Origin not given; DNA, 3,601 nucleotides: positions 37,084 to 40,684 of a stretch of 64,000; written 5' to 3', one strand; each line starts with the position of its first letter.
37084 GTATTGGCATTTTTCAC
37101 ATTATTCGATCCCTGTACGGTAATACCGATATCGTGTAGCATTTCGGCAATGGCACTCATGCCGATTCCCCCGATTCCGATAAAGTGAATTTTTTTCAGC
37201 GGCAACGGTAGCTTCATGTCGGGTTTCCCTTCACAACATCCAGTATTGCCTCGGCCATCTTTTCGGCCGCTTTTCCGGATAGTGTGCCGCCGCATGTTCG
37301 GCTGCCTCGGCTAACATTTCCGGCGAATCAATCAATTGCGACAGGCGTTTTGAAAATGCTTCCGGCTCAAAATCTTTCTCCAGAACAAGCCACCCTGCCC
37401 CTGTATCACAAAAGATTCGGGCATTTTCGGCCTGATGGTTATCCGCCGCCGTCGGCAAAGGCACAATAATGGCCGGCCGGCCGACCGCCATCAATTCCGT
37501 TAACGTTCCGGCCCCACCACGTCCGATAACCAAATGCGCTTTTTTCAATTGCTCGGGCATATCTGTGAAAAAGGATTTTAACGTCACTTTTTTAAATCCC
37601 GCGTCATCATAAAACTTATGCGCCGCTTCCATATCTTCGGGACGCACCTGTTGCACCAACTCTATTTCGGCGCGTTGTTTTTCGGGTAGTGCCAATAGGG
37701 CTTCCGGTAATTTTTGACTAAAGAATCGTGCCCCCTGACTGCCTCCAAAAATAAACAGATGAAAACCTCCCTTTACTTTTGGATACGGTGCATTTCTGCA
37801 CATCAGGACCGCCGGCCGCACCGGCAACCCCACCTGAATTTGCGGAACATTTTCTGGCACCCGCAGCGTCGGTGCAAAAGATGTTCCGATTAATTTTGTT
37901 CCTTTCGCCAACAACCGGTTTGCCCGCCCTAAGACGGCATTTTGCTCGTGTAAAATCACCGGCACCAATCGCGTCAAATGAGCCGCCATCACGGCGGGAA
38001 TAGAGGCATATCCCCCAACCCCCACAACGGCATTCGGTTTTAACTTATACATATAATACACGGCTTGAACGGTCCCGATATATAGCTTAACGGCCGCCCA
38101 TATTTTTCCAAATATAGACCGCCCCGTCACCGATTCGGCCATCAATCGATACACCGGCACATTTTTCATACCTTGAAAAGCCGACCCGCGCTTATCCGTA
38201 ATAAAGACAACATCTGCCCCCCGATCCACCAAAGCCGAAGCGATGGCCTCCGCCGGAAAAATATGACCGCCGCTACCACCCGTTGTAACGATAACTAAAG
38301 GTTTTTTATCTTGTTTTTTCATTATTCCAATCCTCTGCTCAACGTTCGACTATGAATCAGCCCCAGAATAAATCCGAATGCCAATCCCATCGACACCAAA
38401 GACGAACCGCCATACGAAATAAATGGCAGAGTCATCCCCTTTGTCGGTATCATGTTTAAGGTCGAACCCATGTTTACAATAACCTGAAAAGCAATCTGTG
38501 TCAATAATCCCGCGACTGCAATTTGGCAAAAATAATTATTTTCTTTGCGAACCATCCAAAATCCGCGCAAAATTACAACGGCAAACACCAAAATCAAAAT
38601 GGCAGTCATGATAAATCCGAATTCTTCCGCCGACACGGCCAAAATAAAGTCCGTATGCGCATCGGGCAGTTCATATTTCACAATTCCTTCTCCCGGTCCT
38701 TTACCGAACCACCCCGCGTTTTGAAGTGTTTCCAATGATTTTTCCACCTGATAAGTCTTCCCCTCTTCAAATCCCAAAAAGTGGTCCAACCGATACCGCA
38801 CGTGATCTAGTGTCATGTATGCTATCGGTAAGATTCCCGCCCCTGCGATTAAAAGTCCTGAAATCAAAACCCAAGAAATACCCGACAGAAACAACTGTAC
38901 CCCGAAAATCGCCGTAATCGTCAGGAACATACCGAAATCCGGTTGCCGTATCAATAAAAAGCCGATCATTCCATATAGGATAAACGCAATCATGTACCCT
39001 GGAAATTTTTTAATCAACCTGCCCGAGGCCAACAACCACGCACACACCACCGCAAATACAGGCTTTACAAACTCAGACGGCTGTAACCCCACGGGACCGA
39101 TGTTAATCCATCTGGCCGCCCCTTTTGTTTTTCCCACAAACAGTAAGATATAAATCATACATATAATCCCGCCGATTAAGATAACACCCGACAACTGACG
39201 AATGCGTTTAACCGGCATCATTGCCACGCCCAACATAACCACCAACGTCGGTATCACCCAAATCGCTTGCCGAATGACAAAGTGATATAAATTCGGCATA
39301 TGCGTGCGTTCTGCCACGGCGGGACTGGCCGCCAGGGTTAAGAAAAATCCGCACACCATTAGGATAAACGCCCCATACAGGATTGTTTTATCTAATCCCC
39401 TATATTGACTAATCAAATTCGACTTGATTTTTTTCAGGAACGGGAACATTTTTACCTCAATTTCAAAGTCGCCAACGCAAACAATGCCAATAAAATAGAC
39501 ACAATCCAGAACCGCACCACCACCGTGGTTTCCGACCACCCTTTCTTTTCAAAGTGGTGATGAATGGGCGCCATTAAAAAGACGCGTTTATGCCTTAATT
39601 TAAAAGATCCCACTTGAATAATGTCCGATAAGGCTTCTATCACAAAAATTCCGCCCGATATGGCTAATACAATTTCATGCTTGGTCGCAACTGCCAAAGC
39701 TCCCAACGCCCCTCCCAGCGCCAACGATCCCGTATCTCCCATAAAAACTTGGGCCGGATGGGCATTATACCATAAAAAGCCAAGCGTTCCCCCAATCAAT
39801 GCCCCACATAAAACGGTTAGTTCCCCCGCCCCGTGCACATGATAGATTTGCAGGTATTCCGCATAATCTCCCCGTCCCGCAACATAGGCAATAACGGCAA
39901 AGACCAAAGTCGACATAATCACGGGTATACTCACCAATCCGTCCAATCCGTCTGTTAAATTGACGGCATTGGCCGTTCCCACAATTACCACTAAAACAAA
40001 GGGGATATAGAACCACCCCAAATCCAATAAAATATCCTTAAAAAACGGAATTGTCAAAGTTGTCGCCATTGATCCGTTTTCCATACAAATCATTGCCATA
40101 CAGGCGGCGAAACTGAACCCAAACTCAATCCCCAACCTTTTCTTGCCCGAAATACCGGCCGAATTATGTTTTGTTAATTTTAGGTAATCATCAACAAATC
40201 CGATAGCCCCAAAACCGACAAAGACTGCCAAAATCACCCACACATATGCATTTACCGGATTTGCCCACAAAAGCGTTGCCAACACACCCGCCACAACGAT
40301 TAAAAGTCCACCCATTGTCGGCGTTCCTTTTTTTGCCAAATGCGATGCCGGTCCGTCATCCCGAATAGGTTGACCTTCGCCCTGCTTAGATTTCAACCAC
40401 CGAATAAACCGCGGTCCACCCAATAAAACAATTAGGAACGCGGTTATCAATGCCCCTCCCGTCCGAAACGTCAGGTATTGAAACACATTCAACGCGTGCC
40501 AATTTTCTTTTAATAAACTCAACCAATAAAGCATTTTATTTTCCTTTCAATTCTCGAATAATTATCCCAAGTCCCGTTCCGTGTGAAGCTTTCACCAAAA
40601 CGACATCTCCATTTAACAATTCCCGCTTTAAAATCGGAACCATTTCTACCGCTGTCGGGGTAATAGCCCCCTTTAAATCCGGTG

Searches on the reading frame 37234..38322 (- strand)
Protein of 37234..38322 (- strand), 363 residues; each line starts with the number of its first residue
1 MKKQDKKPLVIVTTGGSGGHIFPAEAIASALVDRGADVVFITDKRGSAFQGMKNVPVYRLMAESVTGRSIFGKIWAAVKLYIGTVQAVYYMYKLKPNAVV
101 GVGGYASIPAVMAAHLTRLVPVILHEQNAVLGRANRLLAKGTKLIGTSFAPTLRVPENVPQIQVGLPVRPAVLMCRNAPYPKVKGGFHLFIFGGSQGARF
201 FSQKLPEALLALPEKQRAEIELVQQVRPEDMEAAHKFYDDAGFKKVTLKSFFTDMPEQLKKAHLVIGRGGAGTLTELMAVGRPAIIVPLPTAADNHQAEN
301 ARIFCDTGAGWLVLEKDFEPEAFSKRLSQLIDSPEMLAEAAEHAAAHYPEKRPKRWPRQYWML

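Call 54: search_protein_families(library=pfam, proteins=[window:37234-38322:-], max_evalue=0.00001)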
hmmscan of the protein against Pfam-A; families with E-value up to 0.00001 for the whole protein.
window:37234-38322:- (363 aa): 2 families
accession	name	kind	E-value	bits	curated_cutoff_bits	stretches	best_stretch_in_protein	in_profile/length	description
PF04101.22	Glyco_tran_28_C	-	4.4e-37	128.1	22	1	189-344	2-154/166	Glycosyltransferase family 28 C-terminal domain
PF03033.26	Glyco_transf_28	-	5.5e-29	101.5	26.2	1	10-141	1-133/139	Glycosyltransferase family 28 N-terminal domain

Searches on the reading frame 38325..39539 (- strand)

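Call 56: search_protein_families(library=pfam, proteins=[window:38325-39539:-], max_evalue=0.00001)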
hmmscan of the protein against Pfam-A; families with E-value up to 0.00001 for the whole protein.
window:38325-39539:- (405 aa): 1 family
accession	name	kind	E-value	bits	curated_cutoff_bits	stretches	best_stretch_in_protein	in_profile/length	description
PF01098.24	FTSW_RODA_SPOVE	-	4e-69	233.7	26.4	1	54-397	5-353/356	Cell cycle protein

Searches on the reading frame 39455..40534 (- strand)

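Call 56: search_protein_families(library=pfam, proteins=[window:39455-40534:-], max_evalue=0.00001)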
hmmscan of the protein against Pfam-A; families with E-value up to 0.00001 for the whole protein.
window:39455-40534:- (360 aa): 1 family
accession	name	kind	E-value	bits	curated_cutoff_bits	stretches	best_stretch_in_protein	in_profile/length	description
PF00953.26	Glycos_transf_4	-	1.5e-33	116.5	27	1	99-283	2-158/160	Glycosyl transferase family 4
